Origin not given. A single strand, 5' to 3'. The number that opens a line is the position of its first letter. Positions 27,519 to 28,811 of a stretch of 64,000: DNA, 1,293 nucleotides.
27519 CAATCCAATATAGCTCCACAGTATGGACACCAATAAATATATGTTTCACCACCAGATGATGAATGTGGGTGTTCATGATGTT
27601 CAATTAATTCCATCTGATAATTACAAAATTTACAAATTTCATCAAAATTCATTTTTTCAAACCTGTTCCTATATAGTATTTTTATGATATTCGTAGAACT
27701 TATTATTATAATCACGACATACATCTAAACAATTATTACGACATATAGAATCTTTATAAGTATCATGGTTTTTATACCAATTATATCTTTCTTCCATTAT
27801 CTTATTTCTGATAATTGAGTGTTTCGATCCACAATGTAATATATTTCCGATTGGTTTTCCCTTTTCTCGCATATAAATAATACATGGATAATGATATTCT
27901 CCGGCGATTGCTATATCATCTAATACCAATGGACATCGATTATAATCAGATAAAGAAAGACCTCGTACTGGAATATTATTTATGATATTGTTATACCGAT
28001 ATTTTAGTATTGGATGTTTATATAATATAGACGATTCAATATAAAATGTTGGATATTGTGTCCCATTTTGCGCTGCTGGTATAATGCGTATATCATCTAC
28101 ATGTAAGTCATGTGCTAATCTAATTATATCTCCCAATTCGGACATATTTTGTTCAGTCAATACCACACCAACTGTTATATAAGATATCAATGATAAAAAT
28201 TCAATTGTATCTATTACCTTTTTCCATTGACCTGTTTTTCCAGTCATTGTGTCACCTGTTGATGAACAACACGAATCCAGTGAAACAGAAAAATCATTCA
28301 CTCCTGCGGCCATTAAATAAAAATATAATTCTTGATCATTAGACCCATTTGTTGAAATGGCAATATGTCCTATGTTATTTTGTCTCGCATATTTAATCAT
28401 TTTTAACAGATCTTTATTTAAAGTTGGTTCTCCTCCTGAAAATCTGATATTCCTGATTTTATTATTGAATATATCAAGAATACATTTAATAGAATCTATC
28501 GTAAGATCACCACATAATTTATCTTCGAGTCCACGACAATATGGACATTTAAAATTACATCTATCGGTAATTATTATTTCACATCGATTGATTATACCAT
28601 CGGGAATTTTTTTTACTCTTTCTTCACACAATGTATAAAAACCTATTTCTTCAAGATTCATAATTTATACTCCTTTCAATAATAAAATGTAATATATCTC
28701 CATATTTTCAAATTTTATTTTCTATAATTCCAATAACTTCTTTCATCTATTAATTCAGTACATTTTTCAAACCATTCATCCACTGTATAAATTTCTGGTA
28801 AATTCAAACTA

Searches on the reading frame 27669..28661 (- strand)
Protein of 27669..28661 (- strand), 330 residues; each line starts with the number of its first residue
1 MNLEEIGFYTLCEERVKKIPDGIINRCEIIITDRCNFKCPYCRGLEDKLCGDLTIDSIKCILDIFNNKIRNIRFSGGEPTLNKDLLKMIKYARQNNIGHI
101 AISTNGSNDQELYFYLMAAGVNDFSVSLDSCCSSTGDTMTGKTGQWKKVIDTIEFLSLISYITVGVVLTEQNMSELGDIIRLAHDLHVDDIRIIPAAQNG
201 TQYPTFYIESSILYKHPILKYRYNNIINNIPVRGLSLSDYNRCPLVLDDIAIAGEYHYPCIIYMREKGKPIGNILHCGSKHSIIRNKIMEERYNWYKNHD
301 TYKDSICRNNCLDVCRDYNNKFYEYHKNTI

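Call 3: search_protein_families(library=pfam, proteins=[window:27669-28661:-], max_evalue=0.01)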
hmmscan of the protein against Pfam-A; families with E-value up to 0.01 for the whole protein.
window:27669-28661:- (330 aa): 2 families
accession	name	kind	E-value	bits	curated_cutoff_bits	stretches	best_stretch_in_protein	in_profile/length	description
PF04055.27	Radical_SAM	-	7.8e-22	78.6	29.5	1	29-183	1-166/166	Radical SAM superfamily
PF13353.11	Fer4_12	-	3.3e-05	24.6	22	1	32-112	12-97/137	4Fe-4S single cluster domain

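Call 4: search_protein_families(library=ncbifam, proteins=[window:27669-28661:-], max_evalue=0.01)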
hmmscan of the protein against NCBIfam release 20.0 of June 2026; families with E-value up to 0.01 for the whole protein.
window:27669-28661:- (330 aa): 55 families (the best 25 are shown)
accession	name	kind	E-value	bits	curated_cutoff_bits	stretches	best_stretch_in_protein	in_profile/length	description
TIGR02666.1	moaA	equivalog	1.1e-27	96.9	284.05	1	29-202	14-198/336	GTP 3',8-cyclase MoaA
TIGR02668.1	moaA_archaeal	equivalog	4e-23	81.9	325.25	1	27-200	12-190/303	GTP 3',8-cyclase MoaA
NF045702.1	rSAM_GDGT_ether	equivalog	1.6e-21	76.5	450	1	28-194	89-263/486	tetraether lipid synthase Tes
NF001199.0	PRK00164.2-1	equivalog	2.2e-21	76.3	231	1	26-187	13-179/308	GTP 3',8-cyclase MoaA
NF045646.2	rSAM_Se_TrsS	equivalog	7.5e-19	67.6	490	1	30-186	91-254/441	radical SAM (seleno)protein TrsS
TIGR04317.1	W_rSAM_matur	equivalog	1.3e-18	67.2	380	1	29-267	8-262/349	tungsten cofactor oxidoreductase radical SAM maturase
NF045574.1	sacti_mat_StsB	exception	4.9e-18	65.2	625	1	23-199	94-272/466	StsB family radical SAM/SPASM domain sactipeptide maturase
TIGR04051.1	rSAM_NirJ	equivalog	3.1e-16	59.3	515.45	1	32-190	9-170/354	heme d1 biosynthesis radical SAM protein NirJ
TIGR03962.1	mycofact_rSAM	equivalog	5.2e-16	58.7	265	1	31-186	18-176/339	mycofactocin radical SAM maturase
TIGR04347.1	pseudo_SAM_Halo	equivalog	7.7e-16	58.3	525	1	31-192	44-208/390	TIGR04347 family pseudo-SAM/SPASM protein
TIGR02109.1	PQQ_syn_pqqE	equivalog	1.1e-15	57.4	381.35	1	31-194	13-180/358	pyrroloquinoline quinone biosynthesis protein PqqE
TIGR04054.1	rSAM_NirJ1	equivalog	1.4e-15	56.9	650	1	31-191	42-205/387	putative heme d1 biosynthesis radical SAM protein NirJ1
TIGR04545.1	rSAM_ahbD_hemeb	equivalog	2.1e-15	57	500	1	31-188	6-167/339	heme b synthase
TIGR03977.1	rSAM_pair_HxsC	equivalog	1.9e-14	53.2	267.9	1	25-184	25-191/292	His-Xaa-Ser system radical SAM maturase HxsC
NF050035.1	rSAM_WgK_link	exception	6.5e-14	51.7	650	1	28-192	12-180/367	radical SAM/SPASM peptide maturase WgkB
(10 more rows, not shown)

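Call 7: search_protein_families(library=phrogs, proteins=[window:27669-28661:-], max_evalue=0.001)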
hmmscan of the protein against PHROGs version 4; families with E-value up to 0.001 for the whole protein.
window:27669-28661:- (330 aa): 6 families
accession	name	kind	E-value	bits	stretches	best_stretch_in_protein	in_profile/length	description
phrog_13987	-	other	9.2e-12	45.8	1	24-110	14-105/274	radical SAM domain-containing protein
phrog_1802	-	other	2e-09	37.9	1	15-182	34-219/556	radical SAM domain-containing protein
phrog_21308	-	other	1.2e-08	34.5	1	27-230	415-628/735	radical SAM domain-containing protein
phrog_15140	-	other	2e-07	31.3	1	28-182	90-251/366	radical SAM domain-containing protein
phrog_27238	-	other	2.2e-07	31.4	1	21-154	19-154/338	radical SAM domain-containing protein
phrog_2076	-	moron, auxiliary metabolic gene and host takeover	6.1e-06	26.9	1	33-199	39-210/247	QueE-like radical SAM domain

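Call 55: search_protein_families(library=padloc, proteins=[window:27669-28661:-], max_evalue=0.001)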
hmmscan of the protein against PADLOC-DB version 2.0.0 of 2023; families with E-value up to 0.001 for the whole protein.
window:27669-28661:- (330 aa): 3 families
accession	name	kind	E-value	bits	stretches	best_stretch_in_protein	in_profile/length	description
PDLC02903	pVip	-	3.9e-19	67.1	1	30-174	5-151/257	Viperins not associated with kinases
PDLC02904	pVip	-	3e-13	47.9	1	31-194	9-173/262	Viperins associated with kinases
PDLC02905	pVip-kinase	-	5.8e-07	27.1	1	33-133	190-296/474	Viperin-kinase fusion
